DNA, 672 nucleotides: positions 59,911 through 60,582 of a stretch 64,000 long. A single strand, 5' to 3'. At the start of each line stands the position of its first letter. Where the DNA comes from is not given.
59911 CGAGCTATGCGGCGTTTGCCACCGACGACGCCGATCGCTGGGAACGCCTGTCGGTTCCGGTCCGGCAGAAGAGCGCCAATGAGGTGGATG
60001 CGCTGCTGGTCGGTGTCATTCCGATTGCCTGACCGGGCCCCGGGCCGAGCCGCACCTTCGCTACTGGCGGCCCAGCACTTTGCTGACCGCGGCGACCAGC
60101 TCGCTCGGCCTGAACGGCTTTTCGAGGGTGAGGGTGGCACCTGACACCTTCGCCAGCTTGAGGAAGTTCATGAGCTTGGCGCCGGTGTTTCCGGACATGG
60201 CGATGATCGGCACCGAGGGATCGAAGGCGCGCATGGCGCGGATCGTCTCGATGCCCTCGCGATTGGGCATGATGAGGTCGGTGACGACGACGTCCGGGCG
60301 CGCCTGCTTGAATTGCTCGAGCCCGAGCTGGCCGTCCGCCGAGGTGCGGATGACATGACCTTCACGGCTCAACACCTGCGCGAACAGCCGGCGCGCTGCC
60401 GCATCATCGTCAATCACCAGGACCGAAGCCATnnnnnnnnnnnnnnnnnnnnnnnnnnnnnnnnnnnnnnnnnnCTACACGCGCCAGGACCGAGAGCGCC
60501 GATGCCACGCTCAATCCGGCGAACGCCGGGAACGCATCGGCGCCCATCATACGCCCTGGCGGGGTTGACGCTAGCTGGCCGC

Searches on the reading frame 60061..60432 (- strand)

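Call 71: search_protein_families(library=ncbifam, proteins=[window:60061-60432:-], max_evalue=0.01)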
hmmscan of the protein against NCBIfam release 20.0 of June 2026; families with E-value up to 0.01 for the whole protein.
window:60061-60432:- (123 aa): 91 families (the best 25 are shown)
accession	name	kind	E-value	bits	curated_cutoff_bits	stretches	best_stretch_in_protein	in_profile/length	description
NF040689.1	MtrAB_MtrA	equivalog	2e-19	69.8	300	1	4-119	1-112/219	MtrAB system response regulator MtrA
NF045944.1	ResRegRpaBCyano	equivalog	6.5e-19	68.2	330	1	5-122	1-114/229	response regulator transcription factor RpaB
TIGR01818.1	ntrC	equivalog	1.3e-18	67.1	558.6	1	4-120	1-114/463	nitrogen regulation protein NR(I)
NF041733.1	resp_reg_CseB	equivalog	7.5e-18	64.7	350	1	3-122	2-117/228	two-component system response regulator CseB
NF008469.0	PRK11361.1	equivalog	4.3e-17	62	714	1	3-119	6-119/461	acetoacetate metabolism transcriptional regulator AtoC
NF006900.1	PRK09390.1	equivalog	1e-16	61.1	255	1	3-120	6-120/203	response regulator FixJ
NF046022.1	RespRegCpdRBruc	equivalog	1.5e-16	60.5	180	1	1-120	1-117/120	cell cycle two-component system response regulator CpdR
NF041367.1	CheY_Halo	equivalog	2.1e-16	60.3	200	1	4-119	1-113/114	chemotaxis protein CheY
NF051870.1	NAssimRespRegNtrX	equivalog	2.2e-16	59.8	600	1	1-120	1-119/452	nitrogen assimilation response regulator NtrX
NF007005.1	PRK09468.1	equivalog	8.5e-16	58.1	331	1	3-123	5-122/237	osmolarity response regulator transcription factor OmpR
NF051850.1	RespRegRprY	equivalog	8.2e-15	54.8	370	1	4-122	7-122/234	response regulator transcription factor RprY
NF047793.1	ResRegPgtA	equivalog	1e-14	54.2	650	1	3-120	7-121/414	two-component system response regulator PgtA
NF045717.1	DVU0259_DivK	exception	1.1e-14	54.6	160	1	3-121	4-117/117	DVU0259 family response regulator domain-containing protein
NF033120.0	vanR_FM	exception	1.7e-14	54.1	460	1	3-122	5-120/231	vancomycin resistance response regulator transcription factor, VanR-F/VanR-M family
NF001965.0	PRK00742.1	subfamily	2.1e-14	53.5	293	1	3-107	5-109/357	chemotaxis-specific protein-glutamate methyltransferase CheB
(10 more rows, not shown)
